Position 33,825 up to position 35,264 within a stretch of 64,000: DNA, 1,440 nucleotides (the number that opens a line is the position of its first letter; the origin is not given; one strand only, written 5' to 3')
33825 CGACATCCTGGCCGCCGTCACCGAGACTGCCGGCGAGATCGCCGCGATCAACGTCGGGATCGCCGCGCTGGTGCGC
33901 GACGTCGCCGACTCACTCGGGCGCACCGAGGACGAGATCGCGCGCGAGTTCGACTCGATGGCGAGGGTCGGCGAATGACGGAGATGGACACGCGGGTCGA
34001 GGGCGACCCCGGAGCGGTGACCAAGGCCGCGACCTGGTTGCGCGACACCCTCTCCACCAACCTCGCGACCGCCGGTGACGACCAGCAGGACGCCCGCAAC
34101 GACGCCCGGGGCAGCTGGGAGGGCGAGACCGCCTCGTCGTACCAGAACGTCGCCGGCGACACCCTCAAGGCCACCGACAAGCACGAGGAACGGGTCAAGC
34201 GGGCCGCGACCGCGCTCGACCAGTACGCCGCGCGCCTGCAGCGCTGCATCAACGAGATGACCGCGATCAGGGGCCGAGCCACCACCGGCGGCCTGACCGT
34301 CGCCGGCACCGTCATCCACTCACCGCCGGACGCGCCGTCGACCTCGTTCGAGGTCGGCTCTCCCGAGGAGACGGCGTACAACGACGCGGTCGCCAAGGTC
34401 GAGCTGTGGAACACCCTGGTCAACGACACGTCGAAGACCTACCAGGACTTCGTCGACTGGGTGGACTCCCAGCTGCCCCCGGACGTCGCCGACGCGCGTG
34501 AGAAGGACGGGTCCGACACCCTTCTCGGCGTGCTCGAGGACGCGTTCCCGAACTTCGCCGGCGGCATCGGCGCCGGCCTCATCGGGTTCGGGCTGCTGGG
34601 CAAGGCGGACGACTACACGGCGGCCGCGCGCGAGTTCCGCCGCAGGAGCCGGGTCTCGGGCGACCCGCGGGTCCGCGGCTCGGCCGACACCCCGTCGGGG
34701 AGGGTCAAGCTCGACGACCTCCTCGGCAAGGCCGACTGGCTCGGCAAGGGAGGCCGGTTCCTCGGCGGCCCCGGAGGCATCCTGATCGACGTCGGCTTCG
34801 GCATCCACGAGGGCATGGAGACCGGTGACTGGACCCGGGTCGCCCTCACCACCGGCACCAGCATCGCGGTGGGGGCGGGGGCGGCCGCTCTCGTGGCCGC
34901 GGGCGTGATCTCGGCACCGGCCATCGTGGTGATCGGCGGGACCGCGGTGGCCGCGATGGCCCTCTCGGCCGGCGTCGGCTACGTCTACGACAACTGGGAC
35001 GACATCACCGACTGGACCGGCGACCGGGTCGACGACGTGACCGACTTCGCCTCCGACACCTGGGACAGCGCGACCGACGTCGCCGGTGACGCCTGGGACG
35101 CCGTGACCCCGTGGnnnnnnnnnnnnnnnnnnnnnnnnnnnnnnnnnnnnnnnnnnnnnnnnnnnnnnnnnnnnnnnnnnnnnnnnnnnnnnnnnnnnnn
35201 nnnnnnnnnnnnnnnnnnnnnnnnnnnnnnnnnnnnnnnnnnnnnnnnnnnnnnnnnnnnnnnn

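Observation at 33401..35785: Translationally coupled four-gene module that looks like an orphan T7SS-type membrane toxin / immunity cassette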

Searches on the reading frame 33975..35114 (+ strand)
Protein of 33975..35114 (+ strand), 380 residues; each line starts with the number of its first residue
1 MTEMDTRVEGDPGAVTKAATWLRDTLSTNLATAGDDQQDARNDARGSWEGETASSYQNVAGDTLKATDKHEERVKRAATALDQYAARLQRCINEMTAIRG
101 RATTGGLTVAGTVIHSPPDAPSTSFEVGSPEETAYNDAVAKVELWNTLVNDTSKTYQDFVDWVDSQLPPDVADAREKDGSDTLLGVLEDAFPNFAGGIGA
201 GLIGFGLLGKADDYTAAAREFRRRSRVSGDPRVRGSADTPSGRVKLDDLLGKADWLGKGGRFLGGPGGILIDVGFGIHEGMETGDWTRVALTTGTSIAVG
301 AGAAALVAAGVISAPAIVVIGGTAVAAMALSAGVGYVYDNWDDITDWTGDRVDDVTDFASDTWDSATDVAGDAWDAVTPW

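Call 3: search_protein_families(library=pfam, proteins=[window:33975-35114:+], max_evalue=1)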
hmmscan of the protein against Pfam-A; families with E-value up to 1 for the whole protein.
window:33975-35114:+ (380 aa): 5 families
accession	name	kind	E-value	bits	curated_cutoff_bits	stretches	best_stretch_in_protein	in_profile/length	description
PF01442.23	Apolipoprotein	-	0.011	15.9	90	1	14-89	30-105/190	Apolipoprotein A1/A4/E domain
PF05960.17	DUF885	-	0.018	15.1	32.4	1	21-174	56-207/532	Bacterial protein of unknown function (DUF885)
PF06013.18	WXG100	-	0.023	15.4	27.3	1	11-89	5-82/86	Proteins of 100 residues with WXG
PF16888.10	YwqH-like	-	0.038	14.7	33.7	1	40-96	53-108/123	YwqH-like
PF15186.11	TEX13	-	0.17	12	27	1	12-102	56-146/150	Testis-expressed sequence 13 protein family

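Call 4: search_protein_families(library=ncbifam, proteins=[window:33975-35114:+], max_evalue=1)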
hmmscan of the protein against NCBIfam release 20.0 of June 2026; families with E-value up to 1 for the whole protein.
window:33975-35114:+ (380 aa): 1 family
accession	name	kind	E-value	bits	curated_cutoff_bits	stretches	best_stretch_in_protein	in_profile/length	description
TIGR03930.1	WXG100_ESAT6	subfamily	0.016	15.4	44.85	1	11-89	5-82/90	WXG100 family type VII secretion target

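Call 6: find_homologous_proteins(query=window:33975-35114:+, max_evalue=0.001)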
Query window:33975-35114:+ (380 aa): 100 proteins with E <= 0.001 among 8000 candidates.
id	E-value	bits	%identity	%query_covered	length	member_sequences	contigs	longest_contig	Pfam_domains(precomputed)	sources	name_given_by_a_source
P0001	4.8e-246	834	100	100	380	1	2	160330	-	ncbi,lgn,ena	-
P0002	1.5e-203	694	82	100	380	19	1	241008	-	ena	-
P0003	2.3e-201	687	82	100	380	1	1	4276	-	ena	-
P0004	3.8e-194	663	79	100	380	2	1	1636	-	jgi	-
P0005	4.8e-190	650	78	100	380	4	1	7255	-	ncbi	ncbi:MAG: hypothetical protein WKF50_10485 [Nocardioides sp.]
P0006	2.5e-189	647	77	100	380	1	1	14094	-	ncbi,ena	-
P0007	2.7e-184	631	75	100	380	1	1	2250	-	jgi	jgi:uncharacterized protein YukE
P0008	5.2e-183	627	75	99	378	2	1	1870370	-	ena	-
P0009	5.6e-182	623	76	100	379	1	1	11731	-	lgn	-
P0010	6.0e-179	613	73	100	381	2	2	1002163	-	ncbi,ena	-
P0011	1.5e-177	609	74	99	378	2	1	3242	-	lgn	-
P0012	2.4e-176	605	74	99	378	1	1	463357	-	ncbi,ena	-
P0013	1.1e-175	602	73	99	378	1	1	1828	-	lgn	-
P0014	1.3e-175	602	73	99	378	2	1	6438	-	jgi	-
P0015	3.8e-174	597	74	100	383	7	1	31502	-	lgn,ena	-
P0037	2.9e-154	532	68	99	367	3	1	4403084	-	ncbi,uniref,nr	ncbi:hypothetical protein [Nocardioides renjunii]|uniref:hypothetical protein n=1 Tax=Nocardioides r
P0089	8.1e-103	363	51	99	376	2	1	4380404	-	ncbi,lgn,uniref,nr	ncbi:hypothetical protein [Nocardioides zeae]|uniref:Uncharacterized protein YukE n=1 Tax=Nocardioid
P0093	6.4e-97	343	48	99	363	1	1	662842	-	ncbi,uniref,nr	ncbi:hypothetical protein [Nocardioides limicola]|uniref:hypothetical protein n=1 Tax=Nocardioides l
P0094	1.0e-91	326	49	99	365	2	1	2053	PF25547.2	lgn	-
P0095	3.2e-88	315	48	99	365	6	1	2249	PF25547.2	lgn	-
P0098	2.6e-48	183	35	100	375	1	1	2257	-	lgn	-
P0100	2.1e-5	42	36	35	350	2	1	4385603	-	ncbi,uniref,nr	ncbi:hypothetical protein BH708_01055 [Brachybacterium sp. P6-10-X1]|uniref:hypothetical protein n=1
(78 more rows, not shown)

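Call 7: search_protein_families(library=pfam, proteins=[P0094, P0095, P0098, P0100, P0089, P0037], max_evalue=0.1)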
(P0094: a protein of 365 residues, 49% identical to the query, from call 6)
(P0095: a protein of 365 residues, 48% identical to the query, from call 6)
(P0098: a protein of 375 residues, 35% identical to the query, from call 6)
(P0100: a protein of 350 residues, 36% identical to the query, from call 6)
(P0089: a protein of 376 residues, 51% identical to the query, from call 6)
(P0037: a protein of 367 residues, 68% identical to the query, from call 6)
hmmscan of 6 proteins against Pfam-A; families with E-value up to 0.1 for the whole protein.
P0094 (365 aa): 3 families
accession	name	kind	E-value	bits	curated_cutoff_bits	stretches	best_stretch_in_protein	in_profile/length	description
PF25547.1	WXG100_2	-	9.8e-06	26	27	1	12-93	30-112/150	WXG100 like domain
PF21725.3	T7SS_signal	-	0.0063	16.9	27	1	6-91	69-150/241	Putative T7SS secretion signal domain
PF00823.25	PPE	-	0.016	15.6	26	1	15-94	26-104/165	PPE family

P0095 (365 aa): 3 families
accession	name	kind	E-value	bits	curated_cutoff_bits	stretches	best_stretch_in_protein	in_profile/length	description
PF25547.1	WXG100_2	-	8.6e-06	26.2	27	1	8-93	26-112/150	WXG100 like domain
PF00823.25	PPE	-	0.00069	20.1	26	1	14-97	25-107/165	PPE family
PF21725.3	T7SS_signal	-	0.0034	17.7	27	1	6-92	69-144/241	Putative T7SS secretion signal domain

P0098 (375 aa): 1 family
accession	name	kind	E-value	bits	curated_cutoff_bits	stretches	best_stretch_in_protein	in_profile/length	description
PF14272.11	Gly_rich_SFCGS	-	0.096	13.2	27.3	0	188-232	34-78/114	Glycine-rich SFCGS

P0100 (350 aa): 1 family
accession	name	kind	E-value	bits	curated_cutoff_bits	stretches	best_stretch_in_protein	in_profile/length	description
PF06013.18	WXG100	-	0.0008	20.1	27.3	1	7-57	4-55/86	Proteins of 100 residues with WXG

P0089 (376 aa): 0 families

P0037 (367 aa): 2 families
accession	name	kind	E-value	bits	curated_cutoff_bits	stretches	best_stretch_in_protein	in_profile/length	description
PF01442.23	Apolipoprotein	-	0.024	14.8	90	1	10-99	28-118/190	Apolipoprotein A1/A4/E domain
PF10779.14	XhlA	-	0.035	14.7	34.7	1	65-98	13-46/67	Haemolysin XhlA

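Call 10: find_encoding_contigs(protein=P0001, flank=10000, max_places=4)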
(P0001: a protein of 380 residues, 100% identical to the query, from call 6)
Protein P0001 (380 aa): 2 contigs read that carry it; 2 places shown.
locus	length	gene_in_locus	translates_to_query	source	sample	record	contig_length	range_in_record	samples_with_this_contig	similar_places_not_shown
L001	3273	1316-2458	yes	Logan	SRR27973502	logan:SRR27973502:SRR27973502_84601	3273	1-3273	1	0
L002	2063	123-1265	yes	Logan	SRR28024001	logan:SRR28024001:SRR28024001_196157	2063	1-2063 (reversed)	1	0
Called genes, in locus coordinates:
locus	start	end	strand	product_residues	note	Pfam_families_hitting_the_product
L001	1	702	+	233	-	?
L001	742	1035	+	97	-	-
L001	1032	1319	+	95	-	-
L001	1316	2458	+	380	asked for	-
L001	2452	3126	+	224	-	-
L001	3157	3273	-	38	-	?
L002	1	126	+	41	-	?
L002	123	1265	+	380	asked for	-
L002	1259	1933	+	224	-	-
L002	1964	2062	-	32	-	?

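Call 11: find_encoding_contigs(protein=P0089, flank=10000, max_places=2)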
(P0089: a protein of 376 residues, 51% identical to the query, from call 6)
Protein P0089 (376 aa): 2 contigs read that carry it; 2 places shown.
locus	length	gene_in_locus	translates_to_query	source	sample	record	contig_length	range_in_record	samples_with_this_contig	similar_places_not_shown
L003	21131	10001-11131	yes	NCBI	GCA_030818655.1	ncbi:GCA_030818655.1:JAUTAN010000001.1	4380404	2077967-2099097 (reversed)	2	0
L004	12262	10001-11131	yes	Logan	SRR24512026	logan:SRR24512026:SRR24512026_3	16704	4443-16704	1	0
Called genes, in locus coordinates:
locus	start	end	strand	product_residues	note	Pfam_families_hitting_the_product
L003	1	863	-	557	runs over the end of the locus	-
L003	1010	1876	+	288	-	PF11228:DUF3027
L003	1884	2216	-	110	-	PF10745:DUF2530 (weak)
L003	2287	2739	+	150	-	PF22381:Staph_reg_Sar_Rot, PF01047:MarR, PF12802:MarR_2, PF13412:HTH_24 (weak), PF13463:HTH_27 (weak)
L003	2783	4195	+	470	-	PF05977:MFS_3, PF13347:MFS_2, PF07690:MFS_1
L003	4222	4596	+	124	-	PF00164:Ribosom_S12_S23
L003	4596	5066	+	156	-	PF00177:Ribosomal_S7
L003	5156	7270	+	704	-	PF00009:GTP_EFTU, PF03144:GTP_EFTU_D2, PF22042:EF-G_D2, PF14492:EFG_III, PF16658:RF3_C, PF03764:EFG_IV, PF00679:EFG_C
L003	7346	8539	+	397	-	PF00009:GTP_EFTU, PF03144:GTP_EFTU_D2, PF03143:GTP_EFTU_D3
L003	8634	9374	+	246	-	PF02390:Methyltransf_4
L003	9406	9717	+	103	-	-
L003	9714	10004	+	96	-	-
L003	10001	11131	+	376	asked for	-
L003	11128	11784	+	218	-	-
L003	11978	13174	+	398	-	PF00082:Peptidase_S8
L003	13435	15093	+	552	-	PF00082:Peptidase_S8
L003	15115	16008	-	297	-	PF06271:RDD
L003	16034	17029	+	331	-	PF28475:DUF8413, PF01944:SpoIIM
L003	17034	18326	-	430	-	PF01882:DUF58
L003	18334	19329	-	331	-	PF00493:MCM (weak), PF20030:bpMoxR, PF01078:Mg_chelatase (faint), PF07726:AAA_3, PF07728:AAA_5, PF17863:AAA_lid_2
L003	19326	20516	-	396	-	PF14258:DUF4350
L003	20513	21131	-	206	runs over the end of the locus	PF13559:DUF4129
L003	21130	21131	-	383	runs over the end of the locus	PF10110:GPDPase_memb (faint)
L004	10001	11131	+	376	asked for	-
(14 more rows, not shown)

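Call 12: find_encoding_contigs(protein=P0093, flank=10000, max_places=2)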
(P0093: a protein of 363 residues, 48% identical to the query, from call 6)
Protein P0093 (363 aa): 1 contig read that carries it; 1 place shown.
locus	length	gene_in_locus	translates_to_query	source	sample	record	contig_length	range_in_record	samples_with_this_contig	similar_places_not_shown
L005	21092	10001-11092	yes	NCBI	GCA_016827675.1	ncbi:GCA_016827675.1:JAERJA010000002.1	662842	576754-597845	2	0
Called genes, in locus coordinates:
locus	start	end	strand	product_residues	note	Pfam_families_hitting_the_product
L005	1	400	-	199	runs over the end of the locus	PF28474:DUF8412, PF13376:OmdA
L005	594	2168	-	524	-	PF00561:Abhydrolase_1, PF08386:Abhydrolase_4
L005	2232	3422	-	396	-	PF14397:ATPgrasp_ST (faint), PF18030:Rimk_N, PF02655:ATP-grasp_3 (weak), PF08443:RimK, PF02955:GSH-S_ATP, PF02080:TrkA_C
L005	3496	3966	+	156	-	PF05618:RimB-like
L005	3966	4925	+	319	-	PF24827:AstE_AspA_cat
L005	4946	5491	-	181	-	PF01872:RibD_C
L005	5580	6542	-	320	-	PF04542:Sigma70_r2, PF04545:Sigma70_r4 (weak), PF08281:Sigma70_r4_2, PF12680:SnoaL_2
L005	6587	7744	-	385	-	PF13177:DNA_pol3_delta2, PF00004:AAA (faint)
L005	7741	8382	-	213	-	PF13521:AAA_28 (weak), PF02223:Thymidylate_kin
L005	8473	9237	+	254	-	PF01936:NYN, PF12872:OST-HTH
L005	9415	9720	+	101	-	-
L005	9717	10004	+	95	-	-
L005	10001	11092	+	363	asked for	-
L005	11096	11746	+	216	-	-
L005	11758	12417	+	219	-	-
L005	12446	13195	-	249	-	PF13489:Methyltransf_23, PF05175:MTS (weak), PF13847:Methyltransf_31, PF08241:Methyltransf_11, PF08242:Methyltransf_12, PF13649:Methyltransf_25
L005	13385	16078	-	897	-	PF01751:Toprim, PF01131:Topoisom_bac, PF13368:Toprim_C_rpt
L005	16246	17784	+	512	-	PF00082:Peptidase_S8, PF02225:PA, PF00082:Peptidase_S8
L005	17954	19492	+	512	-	PF00082:Peptidase_S8, PF02225:PA, PF00082:Peptidase_S8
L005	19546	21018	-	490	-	PF23186:DUF7059, PF05175:MTS, PF13847:Methyltransf_31 (weak), PF08241:Methyltransf_11 (weak), PF13649:Methyltransf_25, PF25004:DUF7782 (weak)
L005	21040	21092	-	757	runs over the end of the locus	PF03030:H_PPase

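Call 13: find_encoding_contigs(protein=P0037, flank=10000, max_places=2)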
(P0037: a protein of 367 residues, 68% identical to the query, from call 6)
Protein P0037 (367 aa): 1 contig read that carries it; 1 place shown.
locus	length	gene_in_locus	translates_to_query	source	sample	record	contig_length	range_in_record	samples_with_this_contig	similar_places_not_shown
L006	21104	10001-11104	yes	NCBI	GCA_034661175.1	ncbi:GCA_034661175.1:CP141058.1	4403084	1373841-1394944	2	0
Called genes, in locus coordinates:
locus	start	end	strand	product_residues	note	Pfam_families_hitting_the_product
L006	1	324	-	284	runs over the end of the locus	PF10978:DUF2785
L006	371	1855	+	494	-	PF12282:GAF_PdtaS, PF08448:PAS_4 (weak), PF07536:HWE_HK, PF07568:HisKA_2, PF02518:HATPase_c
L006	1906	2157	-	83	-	PF02467:Whib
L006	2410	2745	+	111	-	-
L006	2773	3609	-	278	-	PF04542:Sigma70_r2, PF04539:Sigma70_r3, PF08281:Sigma70_r4_2, PF04545:Sigma70_r4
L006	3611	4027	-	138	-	-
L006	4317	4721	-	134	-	PF09055:Sod_Ni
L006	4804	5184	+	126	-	PF00717:Peptidase_S24, PF10502:Peptidase_S26 (faint)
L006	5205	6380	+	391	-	PF00390:malic, PF03949:Malic_M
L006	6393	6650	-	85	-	-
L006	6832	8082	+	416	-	PF00722:Glyco_hydro_16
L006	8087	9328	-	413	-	PF13527:Acetyltransf_9, PF13530:SCP2_2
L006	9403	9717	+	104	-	-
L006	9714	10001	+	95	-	-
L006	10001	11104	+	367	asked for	-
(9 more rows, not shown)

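Call 15: search_solved_structures(query=A1, max_evalue=10, show_alignments=3)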
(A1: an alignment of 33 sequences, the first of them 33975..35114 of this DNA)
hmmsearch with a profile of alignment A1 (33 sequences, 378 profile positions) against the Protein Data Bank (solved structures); distinct sequences matched with E-value up to 10: 10.
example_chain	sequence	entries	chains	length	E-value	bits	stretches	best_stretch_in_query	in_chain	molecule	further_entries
2i88_A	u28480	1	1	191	0.035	16.7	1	238-307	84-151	Colicin-E1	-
1vbi_A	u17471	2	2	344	0.16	14.5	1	316-344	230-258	Type 2 malate/lactate dehydrogenase | malate/L-lactate dehydrogenase family protein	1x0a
2x43_S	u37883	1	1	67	0.17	14.4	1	327-370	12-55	SHERP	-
9m8o_M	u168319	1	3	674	0.27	13.7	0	289-343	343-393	Gp14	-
6ekv_A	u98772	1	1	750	0.42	13.1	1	165-298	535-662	Toxin complex component ORF-X2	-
2lem_A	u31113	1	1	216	0.51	12.8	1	147-228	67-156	Apolipoprotein A-I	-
7aw7_D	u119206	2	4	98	0.85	12.1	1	36-101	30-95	BZIP domain-containing protein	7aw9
9arl_C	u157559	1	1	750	1.7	11.1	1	166-299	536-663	OrfX2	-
4o1i_A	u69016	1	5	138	1.8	11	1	280-335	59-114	Transcriptional regulatory protein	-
8fit_A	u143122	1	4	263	2.9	10.3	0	207-231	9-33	cs074A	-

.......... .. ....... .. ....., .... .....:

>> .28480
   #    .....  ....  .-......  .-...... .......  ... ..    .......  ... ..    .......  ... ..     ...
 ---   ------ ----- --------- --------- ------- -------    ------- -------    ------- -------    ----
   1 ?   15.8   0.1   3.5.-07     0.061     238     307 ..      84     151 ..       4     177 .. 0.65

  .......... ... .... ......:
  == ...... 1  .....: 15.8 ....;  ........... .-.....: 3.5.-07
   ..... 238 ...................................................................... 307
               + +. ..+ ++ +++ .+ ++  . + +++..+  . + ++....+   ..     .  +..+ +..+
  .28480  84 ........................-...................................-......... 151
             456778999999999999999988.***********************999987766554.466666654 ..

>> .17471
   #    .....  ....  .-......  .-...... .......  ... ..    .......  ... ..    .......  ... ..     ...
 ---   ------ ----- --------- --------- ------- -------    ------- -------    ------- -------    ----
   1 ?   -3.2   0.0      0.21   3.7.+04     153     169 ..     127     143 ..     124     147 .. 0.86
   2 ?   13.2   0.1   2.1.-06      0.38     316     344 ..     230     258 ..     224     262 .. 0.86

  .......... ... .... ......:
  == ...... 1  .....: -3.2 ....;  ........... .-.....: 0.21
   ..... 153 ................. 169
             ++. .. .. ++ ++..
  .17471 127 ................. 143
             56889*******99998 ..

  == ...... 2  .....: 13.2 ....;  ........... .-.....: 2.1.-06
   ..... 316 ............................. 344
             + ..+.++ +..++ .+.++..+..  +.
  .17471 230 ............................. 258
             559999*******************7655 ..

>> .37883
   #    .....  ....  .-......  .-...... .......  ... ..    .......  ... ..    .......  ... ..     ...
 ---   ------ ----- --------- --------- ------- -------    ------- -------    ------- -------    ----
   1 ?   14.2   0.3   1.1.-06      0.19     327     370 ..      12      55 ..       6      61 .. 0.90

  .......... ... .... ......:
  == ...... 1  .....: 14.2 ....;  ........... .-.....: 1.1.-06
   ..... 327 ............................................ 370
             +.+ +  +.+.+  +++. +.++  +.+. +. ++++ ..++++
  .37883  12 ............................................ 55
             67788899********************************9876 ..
